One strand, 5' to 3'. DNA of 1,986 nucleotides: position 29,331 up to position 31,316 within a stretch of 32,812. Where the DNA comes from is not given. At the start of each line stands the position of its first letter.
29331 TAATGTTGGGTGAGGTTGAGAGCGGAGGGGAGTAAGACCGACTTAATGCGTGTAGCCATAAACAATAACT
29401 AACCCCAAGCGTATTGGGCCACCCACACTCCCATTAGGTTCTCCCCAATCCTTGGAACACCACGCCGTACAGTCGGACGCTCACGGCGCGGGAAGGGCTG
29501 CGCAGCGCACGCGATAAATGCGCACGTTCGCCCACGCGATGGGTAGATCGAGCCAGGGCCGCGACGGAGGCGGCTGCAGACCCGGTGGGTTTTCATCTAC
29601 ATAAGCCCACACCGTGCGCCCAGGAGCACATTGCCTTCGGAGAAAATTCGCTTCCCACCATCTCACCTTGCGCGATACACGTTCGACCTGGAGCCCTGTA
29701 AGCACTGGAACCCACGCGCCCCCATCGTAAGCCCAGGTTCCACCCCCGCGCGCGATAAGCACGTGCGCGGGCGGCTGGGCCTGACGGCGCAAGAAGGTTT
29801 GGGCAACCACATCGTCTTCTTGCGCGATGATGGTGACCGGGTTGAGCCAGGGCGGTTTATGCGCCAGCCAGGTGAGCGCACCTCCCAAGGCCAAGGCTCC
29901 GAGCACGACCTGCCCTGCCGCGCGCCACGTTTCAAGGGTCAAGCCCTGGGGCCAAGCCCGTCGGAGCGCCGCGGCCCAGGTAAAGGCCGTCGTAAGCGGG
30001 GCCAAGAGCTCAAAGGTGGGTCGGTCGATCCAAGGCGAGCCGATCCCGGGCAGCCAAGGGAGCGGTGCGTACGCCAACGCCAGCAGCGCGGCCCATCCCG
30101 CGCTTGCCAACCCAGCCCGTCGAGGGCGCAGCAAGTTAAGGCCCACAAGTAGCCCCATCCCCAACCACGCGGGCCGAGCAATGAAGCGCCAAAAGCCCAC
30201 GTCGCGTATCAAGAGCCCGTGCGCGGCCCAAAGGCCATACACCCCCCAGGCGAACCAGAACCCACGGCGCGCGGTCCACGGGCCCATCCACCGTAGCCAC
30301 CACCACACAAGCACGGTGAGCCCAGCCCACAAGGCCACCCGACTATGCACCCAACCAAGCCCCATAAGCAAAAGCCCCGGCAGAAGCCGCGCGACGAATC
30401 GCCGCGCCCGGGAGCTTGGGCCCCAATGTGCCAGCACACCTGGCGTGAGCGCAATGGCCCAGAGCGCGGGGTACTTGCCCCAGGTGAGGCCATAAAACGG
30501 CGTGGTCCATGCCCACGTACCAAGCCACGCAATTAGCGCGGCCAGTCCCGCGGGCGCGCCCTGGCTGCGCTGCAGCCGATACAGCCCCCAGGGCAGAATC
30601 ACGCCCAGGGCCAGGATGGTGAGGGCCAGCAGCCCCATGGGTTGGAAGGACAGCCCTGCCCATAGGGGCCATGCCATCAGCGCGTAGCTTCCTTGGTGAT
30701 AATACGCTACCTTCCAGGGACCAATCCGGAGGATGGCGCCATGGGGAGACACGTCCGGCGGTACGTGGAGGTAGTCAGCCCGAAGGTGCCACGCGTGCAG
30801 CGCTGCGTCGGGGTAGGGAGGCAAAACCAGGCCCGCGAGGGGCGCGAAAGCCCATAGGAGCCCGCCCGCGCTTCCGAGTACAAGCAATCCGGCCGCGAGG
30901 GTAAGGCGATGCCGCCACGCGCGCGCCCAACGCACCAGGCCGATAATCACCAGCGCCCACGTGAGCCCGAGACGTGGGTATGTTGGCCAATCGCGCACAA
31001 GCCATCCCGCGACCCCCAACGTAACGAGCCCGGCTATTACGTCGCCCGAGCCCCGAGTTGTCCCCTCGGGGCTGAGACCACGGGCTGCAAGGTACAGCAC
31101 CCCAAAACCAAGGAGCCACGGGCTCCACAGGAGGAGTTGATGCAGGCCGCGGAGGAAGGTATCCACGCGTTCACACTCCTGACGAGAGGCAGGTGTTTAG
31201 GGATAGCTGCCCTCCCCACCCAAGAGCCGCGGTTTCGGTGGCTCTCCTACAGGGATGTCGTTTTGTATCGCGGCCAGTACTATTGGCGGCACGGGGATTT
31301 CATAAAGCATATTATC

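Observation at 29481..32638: Operon of two tandem paralogous exported four-Cys proteins plus a 561-aa polytopic membrane protein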

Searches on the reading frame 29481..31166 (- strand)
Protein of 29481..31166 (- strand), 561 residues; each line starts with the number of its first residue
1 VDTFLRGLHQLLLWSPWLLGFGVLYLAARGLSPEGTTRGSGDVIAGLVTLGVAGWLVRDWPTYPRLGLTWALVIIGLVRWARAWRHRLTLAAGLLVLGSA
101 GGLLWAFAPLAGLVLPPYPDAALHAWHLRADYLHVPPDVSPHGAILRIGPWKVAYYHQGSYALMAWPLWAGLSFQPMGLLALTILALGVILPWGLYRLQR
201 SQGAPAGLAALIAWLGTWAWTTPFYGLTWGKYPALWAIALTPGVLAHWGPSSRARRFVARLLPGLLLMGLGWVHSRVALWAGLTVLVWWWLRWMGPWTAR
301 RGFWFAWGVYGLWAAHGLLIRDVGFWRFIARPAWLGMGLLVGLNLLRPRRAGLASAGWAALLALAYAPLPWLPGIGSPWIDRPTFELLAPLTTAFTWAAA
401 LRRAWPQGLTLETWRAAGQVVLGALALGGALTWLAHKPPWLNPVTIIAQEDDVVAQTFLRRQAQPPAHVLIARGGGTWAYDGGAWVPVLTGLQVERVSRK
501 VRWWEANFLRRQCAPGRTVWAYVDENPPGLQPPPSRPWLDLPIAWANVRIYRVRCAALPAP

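Call 3: search_protein_families(library=pfam, proteins=[window:29481-31166:-], max_evalue=1)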
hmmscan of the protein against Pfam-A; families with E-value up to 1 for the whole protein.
window:29481-31166:- (561 aa): 0 families

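Call 4: search_protein_families(library=ncbifam, proteins=[window:29481-31166:-], max_evalue=1)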
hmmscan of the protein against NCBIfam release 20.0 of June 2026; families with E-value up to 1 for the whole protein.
window:29481-31166:- (561 aa): 0 families

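Call 8: find_homologous_proteins(query=window:29481-31166:-)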
Query window:29481-31166:- (561 aa): 6 proteins with E <= 0.001 among 8000 candidates.
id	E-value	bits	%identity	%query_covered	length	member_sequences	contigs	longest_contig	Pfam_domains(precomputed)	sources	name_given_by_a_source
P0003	0.0e+0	1258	100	100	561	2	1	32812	-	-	-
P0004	3.5e-282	956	79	100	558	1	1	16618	-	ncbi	-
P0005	2.8e-112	395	45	95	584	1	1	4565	-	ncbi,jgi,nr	ncbi:MAG: hypothetical protein GXO36_03710 [Chloroflexi bacterium]|nr:hypothetical protein [Chlorofl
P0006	9.1e-27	112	33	87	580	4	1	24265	-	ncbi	-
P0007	1.7e-9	55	30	22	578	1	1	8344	PF20176.4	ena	-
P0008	5.0e-6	44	24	81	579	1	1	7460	PF20176.4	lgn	-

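Call 10: find_encoding_contigs(protein=P0004, flank=8000)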
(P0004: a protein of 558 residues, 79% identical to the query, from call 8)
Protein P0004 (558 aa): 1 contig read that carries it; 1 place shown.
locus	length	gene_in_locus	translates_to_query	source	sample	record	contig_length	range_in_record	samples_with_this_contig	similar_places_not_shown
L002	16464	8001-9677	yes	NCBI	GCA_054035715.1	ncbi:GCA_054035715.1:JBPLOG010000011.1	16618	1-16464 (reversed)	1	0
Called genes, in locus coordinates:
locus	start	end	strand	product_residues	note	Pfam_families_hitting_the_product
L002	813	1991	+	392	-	-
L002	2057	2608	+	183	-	PF13302:Acetyltransf_3, PF00583:Acetyltransf_1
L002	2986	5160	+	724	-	-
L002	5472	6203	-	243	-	PF00111:Fer2, PF13510:Fer2_4, PF12838:Fer4_7, PF13237:Fer4_10 (faint), PF22117:Fer4_Nqo3 (weak), PF13187:Fer4_9 (weak), PF00037:Fer4 (weak)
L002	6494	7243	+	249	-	-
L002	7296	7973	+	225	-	-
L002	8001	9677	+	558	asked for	-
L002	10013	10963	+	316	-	PF02628:COX15-CtaA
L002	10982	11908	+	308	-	PF01040:UbiA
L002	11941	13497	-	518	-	-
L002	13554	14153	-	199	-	-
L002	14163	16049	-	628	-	PF02518:HATPase_c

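Call 11: find_encoding_contigs(protein=P0005, flank=8000)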
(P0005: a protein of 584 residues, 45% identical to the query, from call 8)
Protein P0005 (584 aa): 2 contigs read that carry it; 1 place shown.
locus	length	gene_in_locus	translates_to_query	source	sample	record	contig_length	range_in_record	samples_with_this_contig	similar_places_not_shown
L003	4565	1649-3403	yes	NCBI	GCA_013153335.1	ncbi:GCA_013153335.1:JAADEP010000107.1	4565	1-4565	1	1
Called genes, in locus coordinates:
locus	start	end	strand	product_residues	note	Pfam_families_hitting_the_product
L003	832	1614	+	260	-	-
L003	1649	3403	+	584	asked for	-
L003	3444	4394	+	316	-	PF02628:COX15-CtaA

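Call 12: find_encoding_contigs(protein=P0006, flank=8000)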
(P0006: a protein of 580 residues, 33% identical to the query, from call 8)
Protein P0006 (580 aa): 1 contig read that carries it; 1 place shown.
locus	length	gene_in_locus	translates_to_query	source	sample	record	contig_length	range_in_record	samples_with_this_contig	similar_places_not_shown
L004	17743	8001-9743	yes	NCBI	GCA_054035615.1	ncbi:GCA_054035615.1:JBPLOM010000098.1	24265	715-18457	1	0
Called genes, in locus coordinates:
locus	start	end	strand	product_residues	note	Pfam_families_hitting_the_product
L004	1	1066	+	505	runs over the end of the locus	-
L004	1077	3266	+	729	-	PF24817:WD40_WDHD1_1st, PF25391:WD40_Gbeta, PF23381:Beta-prop_IFT122_1st, PF24807:WD40_CDC20-Fz, PF25174:Beta-prop_THOC3, PF25175:Beta-prop_WDR5, PF24814:WD40_Prp19, PF25168:Beta-prop_WDR36-Utp21_2nd, +35 more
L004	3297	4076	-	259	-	PF01940:DUF92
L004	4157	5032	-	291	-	PF10882:bPH_5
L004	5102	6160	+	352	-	PF13091:PLDc_2, PF00614:PLDc (faint), PF07894:SACK1 (weak), PF13091:PLDc_2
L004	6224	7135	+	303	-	PF00892:EamA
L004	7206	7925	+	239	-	-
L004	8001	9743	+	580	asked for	-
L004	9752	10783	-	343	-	PF02547:Queuosine_synth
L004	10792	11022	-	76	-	-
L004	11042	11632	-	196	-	PF09520:HinfI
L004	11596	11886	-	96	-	-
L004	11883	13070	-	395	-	PF01555:N6_N4_Mtase, PF01170:UPF0020 (weak)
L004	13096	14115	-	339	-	PF05496:RuvB_N, PF01078:Mg_chelatase (faint), PF00004:AAA, PF07728:AAA_5 (weak), PF17864:AAA_lid_4, PF05491:WHD_RuvB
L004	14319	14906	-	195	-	PF16697:Yop-YscD_cpl, PF00498:FHA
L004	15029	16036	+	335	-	PF13177:DNA_pol3_delta2, PF09115:DNApol3-delta_C (weak)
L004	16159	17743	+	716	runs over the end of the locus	PF01590:GAF (weak), PF13185:GAF_2, PF01590:GAF, PF13185:GAF_2, PF00989:PAS (weak), PF13426:PAS_9, PF00512:HisKA, PF02518:HATPase_c, +2 more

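Call 15: search_protein_families(library=pfam, proteins=[P0004, P0005, P0006, P0007, P0008], max_evalue=1)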
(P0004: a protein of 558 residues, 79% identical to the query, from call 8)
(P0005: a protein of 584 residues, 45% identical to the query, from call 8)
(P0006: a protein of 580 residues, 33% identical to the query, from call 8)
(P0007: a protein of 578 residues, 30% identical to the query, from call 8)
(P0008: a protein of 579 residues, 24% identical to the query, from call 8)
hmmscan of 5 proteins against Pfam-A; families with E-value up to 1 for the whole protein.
P0004 (558 aa): 0 families

P0005 (584 aa): 0 families

P0006 (580 aa): 0 families

P0007 (578 aa): 1 family
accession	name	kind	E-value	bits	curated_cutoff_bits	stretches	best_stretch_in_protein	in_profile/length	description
PF20176.3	DUF6541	-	6.5e-10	38.4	29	1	46-337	20-336/646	Family of unknown function (DUF6541)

P0008 (579 aa): 1 family
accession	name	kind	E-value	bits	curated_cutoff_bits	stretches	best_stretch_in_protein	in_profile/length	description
PF07589.16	PEP-CTERM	-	0.98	10.1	20.7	1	76-92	5-20/24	PEP-CTERM motif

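Call 25: search_solved_structures(query=A3, max_evalue=10)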
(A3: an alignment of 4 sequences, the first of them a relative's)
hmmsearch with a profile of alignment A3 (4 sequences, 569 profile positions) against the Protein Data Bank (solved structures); distinct sequences matched with E-value up to 10: 7.
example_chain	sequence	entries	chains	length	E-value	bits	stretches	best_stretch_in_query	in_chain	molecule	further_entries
5y7r_B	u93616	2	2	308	1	11.5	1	371-427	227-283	Iron/alpha-ketoglutarate-dependent dioxygenase asqJ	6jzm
5dap_A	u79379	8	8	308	1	11.5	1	371-427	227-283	Phytanoyl-CoA dioxygenase family protein (AFU_orthologue AFUA_8G00230) | Iron/alpha-ketoglutarate-dependent dioxygenase asqJ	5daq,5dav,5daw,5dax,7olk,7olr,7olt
5oa4_A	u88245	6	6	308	1.1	11.5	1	371-427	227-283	Iron/alpha-ketoglutarate-dependent dioxygenase asqJ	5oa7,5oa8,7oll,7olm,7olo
6eoz_A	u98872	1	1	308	1.1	11.5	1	371-427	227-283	Iron/alpha-ketoglutarate-dependent dioxygenase asqJ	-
7olp_A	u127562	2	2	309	1.1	11.5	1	371-427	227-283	Iron/alpha-ketoglutarate-dependent dioxygenase asqJ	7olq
5y7t_B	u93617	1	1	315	1.1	11.4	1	371-427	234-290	Iron/alpha-ketoglutarate-dependent dioxygenase asqJ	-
6k0e_B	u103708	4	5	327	1.2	11.3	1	371-427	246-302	Iron/alpha-ketoglutarate-dependent dioxygenase asqJ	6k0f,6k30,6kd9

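Call 30: search_protein_families(library=pfam, proteins=[L002:2986-5160:+, L002:813-1991:+, L002:11941-13497:-, L004:6224-7135:+], max_evalue=0.01)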
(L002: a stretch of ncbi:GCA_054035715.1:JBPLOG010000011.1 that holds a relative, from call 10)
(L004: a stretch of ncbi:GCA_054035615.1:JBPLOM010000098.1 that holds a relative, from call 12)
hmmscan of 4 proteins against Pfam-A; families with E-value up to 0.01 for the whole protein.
L002:2986-5160:+ (724 aa): 0 families

L002:813-1991:+ (392 aa): 0 families

L002:11941-13497:- (518 aa): 0 families

L004:6224-7135:+ (303 aa): 2 families
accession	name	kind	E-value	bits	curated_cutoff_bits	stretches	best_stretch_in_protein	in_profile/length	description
PF00892.27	EamA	-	3.8e-27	95.7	28.2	2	6-141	2-134/135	EamA-like transporter family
PF03151.22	TPT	-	0.0047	16.8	30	0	232-294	70-132/291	Triose-phosphate Transporter family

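Call 42: predict_structure(alignment_id=A3)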
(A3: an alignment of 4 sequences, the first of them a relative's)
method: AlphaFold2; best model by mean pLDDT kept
length: 561 residues; sequences in the alignment: 4
mean_pLDDT: 43.0   pTM: 0.31
mean pLDDT of the five models: 43.0, 41.6, 40.3, 38.6, 38.3
residues with pLDDT >= 90: 0; 70-90: 58; 50-70: 55; < 50: 448
segments of 3 or more residues with pLDDT < 50: 1-29, 34-192, 194-199, 201-252, 261-450, 477-481
pLDDT, mean of each block of 10 residues (from residue 1): 34 40 45 45 47 36 37 43 39 35 29 29 33 35 30 26 28 31 42 49 44 41 29 33 36 53 43 35 40 38 39 38 38 41 40 39 34 27 29 31 30 31 34 33 33 59 65 55 52 71 84 76 65 81 73 85 67
secondary structure, 60 per line:
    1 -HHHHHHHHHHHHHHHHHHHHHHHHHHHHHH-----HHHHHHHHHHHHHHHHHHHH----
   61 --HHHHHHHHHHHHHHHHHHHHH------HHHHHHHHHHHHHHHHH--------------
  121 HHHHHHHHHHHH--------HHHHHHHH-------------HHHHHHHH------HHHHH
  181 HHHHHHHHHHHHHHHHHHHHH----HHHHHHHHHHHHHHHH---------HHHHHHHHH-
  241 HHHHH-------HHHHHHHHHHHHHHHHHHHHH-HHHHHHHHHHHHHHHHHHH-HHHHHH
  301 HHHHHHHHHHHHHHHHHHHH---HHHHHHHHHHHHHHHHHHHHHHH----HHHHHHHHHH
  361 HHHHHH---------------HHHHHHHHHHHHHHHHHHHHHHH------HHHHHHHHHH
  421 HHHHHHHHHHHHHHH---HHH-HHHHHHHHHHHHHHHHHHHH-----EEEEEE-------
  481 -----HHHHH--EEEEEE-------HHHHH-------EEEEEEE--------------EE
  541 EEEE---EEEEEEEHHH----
elements in order: H2-31 H37-56 H63-83 H90-106 H121-132 H141-148 H162-169 H176-201 H206-221 H231-239 H241-245 H253-273 H275-293 H295-320 H324-346 H351-366 H382-404 H411-435 H443-462 E468-473 H486-490 E493-498 H506-510 E518-524 E539-544 E548-554

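Call 48: find_homologous_proteins(query=A4, max_evalue=0.01)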
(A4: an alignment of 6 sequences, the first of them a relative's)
Query A4 (6 sequences) (561 aa, profile of the alignment): 34 proteins with E <= 0.01 among 8000 candidates.
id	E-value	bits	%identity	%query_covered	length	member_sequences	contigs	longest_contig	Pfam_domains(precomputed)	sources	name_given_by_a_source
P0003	1.5e-232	792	100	100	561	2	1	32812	-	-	-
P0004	2.6e-231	788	79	100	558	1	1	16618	-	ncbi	-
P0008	4.7e-217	741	24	81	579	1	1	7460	PF20176.4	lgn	-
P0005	1.6e-208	712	45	95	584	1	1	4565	-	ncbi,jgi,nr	ncbi:MAG: hypothetical protein GXO36_03710 [Chloroflexi bacterium]|nr:hypothetical protein [Chlorofl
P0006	1.4e-202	693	33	87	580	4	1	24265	-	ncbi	-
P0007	4.7e-196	671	30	22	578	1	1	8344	PF20176.4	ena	-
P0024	3.6e-26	110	28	23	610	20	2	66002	PF20176.4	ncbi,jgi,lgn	jgi:hypothetical protein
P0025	2.0e-24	105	30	35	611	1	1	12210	PF20176.4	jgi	-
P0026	2.4e-24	104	31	14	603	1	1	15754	-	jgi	-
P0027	6.4e-24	103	23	19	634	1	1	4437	PF20176.4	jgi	jgi:hypothetical protein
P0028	7.2e-24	103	39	9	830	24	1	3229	-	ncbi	-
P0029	4.3e-23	100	27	48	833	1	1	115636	-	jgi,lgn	-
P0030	4.0e-22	97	-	-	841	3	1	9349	-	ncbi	-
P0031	1.4e-21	95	31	25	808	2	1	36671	PF20176.4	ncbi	-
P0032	1.8e-19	88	-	-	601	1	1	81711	PF20176.4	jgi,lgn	-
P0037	4.4e-15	74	32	25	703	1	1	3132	PF20176.4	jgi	jgi:hypothetical protein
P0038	1.6e-14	72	26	37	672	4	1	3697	PF20176.4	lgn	-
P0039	1.9e-14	72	26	54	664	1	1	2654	PF20176.4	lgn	-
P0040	2.2e-14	71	27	33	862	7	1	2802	PF20176.4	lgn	-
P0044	1.9e-10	58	43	10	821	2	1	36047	PF20176.4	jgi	jgi:hypothetical protein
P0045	6.6e-10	57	-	-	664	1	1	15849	PF20176.4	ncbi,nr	ncbi:MAG: hypothetical protein H7Z42_18550, partial [Roseiflexaceae bacterium]|nr:hypothetical prote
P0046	2.5e-9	55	31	20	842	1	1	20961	PF20176.4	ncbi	-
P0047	1.5e-7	49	-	-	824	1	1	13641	PF20176.4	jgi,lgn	jgi:hypothetical protein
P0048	1.9e-7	49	29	16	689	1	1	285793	PF07760.17,PF20176.4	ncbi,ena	-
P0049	1.5e-6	46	-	-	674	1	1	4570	PF20176.4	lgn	-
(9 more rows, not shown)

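Call 50: search_solved_structures(query=A5, max_evalue=10, show_alignments=2)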
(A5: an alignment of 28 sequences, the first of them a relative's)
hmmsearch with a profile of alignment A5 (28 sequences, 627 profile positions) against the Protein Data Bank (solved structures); distinct sequences matched with E-value up to 10: 3.
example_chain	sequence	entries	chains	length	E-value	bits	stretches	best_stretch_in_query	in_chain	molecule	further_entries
6b87_A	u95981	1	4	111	0.0086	17.7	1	318-394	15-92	TMHC2_E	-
8hcr_H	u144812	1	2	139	0.38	12.2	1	289-413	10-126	Cytochrome c oxidase polypeptide 4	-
7zlg_A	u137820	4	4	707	0.93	10.9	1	443-516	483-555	C-mannosyltransferase dpy-19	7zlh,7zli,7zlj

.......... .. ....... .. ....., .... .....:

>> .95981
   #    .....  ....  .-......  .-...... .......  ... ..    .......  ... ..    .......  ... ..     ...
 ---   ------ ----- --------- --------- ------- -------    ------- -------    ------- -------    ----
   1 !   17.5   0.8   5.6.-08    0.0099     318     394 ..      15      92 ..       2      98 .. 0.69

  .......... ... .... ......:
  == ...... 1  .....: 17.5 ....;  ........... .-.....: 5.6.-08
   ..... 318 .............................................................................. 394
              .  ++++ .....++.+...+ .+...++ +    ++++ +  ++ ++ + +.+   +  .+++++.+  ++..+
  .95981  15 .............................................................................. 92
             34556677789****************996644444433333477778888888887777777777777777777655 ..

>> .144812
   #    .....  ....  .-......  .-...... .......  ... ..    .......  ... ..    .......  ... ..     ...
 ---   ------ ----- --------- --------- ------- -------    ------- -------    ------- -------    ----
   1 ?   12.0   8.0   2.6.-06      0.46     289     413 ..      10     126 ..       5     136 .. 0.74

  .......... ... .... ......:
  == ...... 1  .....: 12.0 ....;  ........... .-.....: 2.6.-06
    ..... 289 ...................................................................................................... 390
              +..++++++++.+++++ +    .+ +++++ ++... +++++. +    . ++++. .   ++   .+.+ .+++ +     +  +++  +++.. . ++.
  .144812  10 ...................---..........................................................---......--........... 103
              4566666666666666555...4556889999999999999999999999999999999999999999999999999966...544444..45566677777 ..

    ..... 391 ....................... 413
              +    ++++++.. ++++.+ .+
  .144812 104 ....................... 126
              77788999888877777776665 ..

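Call 51: find_encoding_contigs(protein=P0007, flank=6000, max_places=2)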
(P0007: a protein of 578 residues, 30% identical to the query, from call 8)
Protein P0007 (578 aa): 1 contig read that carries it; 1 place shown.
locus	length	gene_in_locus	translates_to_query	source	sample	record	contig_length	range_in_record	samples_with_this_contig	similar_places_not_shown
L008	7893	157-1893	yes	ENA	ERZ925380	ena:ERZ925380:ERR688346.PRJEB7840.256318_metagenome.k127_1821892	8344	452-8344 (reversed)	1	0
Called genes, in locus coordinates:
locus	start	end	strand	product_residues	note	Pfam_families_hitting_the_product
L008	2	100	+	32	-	?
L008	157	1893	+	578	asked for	PF20176:DUF6541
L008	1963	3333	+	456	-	-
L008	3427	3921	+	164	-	PF08020:DUF1706 (weak), PF11716:MDMPI_N, PF12867:DinB_2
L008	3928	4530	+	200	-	PF01712:dNK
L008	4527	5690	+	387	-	PF00535:Glycos_transf_2, PF13641:Glyco_tranf_2_3, PF00293:NUDIX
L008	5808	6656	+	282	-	PF02678:Pirin, PF05726:Pirin_C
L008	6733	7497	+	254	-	PF00881:Nitroreductase, PF28600:Nitroreductase_C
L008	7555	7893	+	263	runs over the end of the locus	?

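Call 52: find_encoding_contigs(protein=P0008, flank=6000, max_places=2)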
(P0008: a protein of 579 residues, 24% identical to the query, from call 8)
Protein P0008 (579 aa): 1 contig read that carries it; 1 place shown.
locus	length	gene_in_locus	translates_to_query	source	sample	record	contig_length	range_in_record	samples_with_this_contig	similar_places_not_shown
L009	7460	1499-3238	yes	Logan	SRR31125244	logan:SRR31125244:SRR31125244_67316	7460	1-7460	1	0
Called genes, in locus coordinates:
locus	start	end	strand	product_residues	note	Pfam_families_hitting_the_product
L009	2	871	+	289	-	?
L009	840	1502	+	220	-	PF01135:PCMT, PF13649:Methyltransf_25 (weak)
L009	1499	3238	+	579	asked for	PF20176:DUF6541 (weak)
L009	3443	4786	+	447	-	PF25788:Ig_Rha78A_N (faint), PF08239:SH3_3 (weak)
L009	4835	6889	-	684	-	-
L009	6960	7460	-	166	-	?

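Call 53: find_encoding_contigs(protein=P0024, flank=6000, max_places=2)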
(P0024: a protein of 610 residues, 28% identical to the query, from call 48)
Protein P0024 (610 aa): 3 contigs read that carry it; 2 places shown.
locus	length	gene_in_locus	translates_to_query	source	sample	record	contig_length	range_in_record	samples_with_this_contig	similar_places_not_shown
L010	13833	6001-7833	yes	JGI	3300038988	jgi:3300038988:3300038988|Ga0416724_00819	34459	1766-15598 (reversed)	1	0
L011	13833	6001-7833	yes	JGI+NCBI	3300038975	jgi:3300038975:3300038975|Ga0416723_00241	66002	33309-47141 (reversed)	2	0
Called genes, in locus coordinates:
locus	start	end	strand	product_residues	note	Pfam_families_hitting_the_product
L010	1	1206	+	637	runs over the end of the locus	PF01807:Zn_ribbon_DnaG, PF08275:DNAG_N, PF01751:Toprim, PF13155:Toprim_2, PF13662:Toprim_4, PF10410:DnaB_bind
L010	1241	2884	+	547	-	PF00140:Sigma70_r1_2, PF04542:Sigma70_r2, PF04539:Sigma70_r3, PF04545:Sigma70_r4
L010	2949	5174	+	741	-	PF00072:Response_reg, PF14827:dCache_3, PF00672:HAMP, PF00211:Guanylate_cyc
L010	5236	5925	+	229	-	-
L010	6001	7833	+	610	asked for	PF20176:DUF6541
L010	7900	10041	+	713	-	PF00933:Glyco_hydro_3, PF01915:Glyco_hydro_3_C, PF14310:Fn3-like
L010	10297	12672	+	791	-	PF06165:GH94_b-supersand, PF17167:Glyco_hydro_94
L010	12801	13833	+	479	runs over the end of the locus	-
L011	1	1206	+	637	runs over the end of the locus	PF01807:Zn_ribbon_DnaG, PF08275:DNAG_N, PF01751:Toprim, PF13155:Toprim_2, PF13662:Toprim_4, PF10410:DnaB_bind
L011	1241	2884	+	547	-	PF00140:Sigma70_r1_2, PF04542:Sigma70_r2, PF04539:Sigma70_r3, PF04545:Sigma70_r4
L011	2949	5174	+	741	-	PF00072:Response_reg, PF14827:dCache_3, PF00672:HAMP, PF00211:Guanylate_cyc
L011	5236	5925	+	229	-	-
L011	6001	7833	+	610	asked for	PF20176:DUF6541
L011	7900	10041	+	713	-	PF00933:Glyco_hydro_3, PF01915:Glyco_hydro_3_C, PF14310:Fn3-like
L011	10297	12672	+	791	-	PF06165:GH94_b-supersand, PF17167:Glyco_hydro_94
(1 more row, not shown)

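Call 54: find_encoding_contigs(protein=P0032, flank=6000, max_places=2)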
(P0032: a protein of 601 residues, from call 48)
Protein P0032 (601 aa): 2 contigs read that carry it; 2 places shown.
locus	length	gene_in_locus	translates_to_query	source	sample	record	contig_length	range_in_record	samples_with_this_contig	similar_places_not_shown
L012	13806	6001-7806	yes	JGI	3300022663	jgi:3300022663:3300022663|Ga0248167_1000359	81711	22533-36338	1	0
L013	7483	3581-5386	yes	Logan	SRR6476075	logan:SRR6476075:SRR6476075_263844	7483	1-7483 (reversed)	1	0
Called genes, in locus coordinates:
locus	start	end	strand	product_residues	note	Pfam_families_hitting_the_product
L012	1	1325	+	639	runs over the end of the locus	PF01807:Zn_ribbon_DnaG, PF08275:DNAG_N, PF01751:Toprim, PF13155:Toprim_2, PF13662:Toprim_4, PF10410:DnaB_bind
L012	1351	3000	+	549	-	PF00140:Sigma70_r1_2, PF04542:Sigma70_r2, PF04539:Sigma70_r3, PF04545:Sigma70_r4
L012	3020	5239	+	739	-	PF00072:Response_reg (weak), PF14827:dCache_3, PF00672:HAMP, PF00211:Guanylate_cyc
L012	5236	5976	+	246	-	-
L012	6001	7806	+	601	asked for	PF20176:DUF6541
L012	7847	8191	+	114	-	-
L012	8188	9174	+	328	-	PF01699:Na_Ca_ex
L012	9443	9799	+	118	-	PF00507:Oxidored_q4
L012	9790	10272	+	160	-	PF01058:Oxidored_q6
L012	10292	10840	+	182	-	PF00329:Complex1_30kDa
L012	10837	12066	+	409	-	PF00346:Complex1_49kDa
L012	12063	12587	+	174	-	PF01257:2Fe-2S_thioredx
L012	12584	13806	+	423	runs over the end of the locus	PF01512:Complex1_51K, PF10531:SLBB, PF22461:SLBB_2 (weak), PF10589:NADH_4Fe-4S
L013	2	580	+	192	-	?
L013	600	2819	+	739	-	PF00072:Response_reg (weak), PF14827:dCache_3, PF00672:HAMP, PF00211:Guanylate_cyc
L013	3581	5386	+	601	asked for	PF20176:DUF6541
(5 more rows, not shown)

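Call 66: search_protein_families(library=pfam, proteins=[L009:3443-4786:+, L010:5236-5925:+, L008:1963-3333:+], max_evalue=1)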
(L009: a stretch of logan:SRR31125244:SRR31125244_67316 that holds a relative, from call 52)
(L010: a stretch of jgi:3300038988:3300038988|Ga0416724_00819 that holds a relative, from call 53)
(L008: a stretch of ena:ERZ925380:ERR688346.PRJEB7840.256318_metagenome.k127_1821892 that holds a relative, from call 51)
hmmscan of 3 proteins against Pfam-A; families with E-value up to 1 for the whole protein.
L009:3443-4786:+ (447 aa): 5 families
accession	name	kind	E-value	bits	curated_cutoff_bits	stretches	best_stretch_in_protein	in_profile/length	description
PF25788.1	Ig_Rha78A_N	-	6e-08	33.3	27.4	1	230-322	12-104/105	Rha78A-like, N-terminal immunoglobulin domain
PF08239.17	SH3_3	-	1e-05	26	27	1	340-389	2-50/54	Bacterial SH3 domain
PF00041.27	fn3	-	0.00076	20.1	25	1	150-202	30-77/84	Fibronectin type III domain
PF16656.11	Pur_ac_phosph_N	-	0.024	15.6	30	0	283-319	66-93/93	Purple acid Phosphatase, N-terminal domain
PF01437.31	PSI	-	0.048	14.5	23.1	1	420-446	2-30/52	Plexin repeat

L010:5236-5925:+ (229 aa): 0 families

L008:1963-3333:+ (456 aa): 3 families
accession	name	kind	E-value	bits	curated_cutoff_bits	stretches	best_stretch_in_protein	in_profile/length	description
PF25788.1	Ig_Rha78A_N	-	0.00027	21.6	27.4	1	167-228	22-87/105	Rha78A-like, N-terminal immunoglobulin domain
PF08239.17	SH3_3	-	0.0017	19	27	1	265-312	2-48/54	Bacterial SH3 domain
PF00041.27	fn3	-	0.0024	18.5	25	1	74-130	30-78/84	Fibronectin type III domain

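Call 74: search_protein_families(library=pfam, alignment_id=A5, max_evalue=1)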
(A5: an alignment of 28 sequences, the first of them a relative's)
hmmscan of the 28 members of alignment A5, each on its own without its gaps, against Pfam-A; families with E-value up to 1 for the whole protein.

A. member 1, P0003 (561 aa): 0 families

B. families by the number of members that match (of 28 scanned): 8 families
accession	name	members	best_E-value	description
PF20176.3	DUF6541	20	2.4e-21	Family of unknown function (DUF6541)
PF20604.3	DUF6798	13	0.00034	Domain of unknown function (DUF6798)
PF07760.16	DUF1616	7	7.2e-06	Protein of unknown function (DUF1616)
PF16572.11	HlyD_D4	1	0.013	Long alpha hairpin domain of cation efflux system protein, CusB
PF20712.2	CyanoTRADDas_TM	1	0.013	Cyanobacterial TRADD-N associated 2-Transmembrane domain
PF19554.4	DUF6077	1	0.22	Family of unknown function (DUF6077)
PF09586.16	YfhO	1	0.46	Bacterial membrane protein YfhO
PF07589.16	PEP-CTERM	1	0.98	PEP-CTERM motif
